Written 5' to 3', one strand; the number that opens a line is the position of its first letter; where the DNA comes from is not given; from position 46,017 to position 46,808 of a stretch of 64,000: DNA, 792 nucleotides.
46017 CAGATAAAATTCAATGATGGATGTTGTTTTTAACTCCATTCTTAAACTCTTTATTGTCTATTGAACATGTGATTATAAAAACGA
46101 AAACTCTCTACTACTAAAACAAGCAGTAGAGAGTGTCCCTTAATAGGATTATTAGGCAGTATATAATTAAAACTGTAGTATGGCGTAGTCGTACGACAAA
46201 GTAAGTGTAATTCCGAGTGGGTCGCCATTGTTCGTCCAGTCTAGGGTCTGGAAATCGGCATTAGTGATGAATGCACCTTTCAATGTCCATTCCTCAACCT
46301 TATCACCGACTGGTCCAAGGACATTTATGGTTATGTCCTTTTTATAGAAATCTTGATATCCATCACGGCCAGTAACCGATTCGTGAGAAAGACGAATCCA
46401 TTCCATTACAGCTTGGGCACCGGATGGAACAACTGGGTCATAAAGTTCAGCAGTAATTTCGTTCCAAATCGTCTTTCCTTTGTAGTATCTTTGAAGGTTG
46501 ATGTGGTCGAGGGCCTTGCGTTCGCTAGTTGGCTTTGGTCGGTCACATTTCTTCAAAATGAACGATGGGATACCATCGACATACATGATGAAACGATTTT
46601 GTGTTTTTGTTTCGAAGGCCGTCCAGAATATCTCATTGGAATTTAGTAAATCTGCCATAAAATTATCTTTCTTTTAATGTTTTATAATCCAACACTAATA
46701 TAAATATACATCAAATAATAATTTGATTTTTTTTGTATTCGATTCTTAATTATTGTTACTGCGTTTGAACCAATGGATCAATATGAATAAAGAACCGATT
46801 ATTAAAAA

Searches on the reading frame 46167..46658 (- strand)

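Call 33: search_protein_families(library=pfam, proteins=[window:46167-46658:-], max_evalue=0.001)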
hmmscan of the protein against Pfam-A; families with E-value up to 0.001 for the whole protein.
window:46167-46658:- (163 aa): 1 family
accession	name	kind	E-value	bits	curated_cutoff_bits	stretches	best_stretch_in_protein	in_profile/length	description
PF06841.18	Phage_T4_gp19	-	8.2e-06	26.1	28.2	1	80-158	61-132/134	T4-like virus tail tube protein gp19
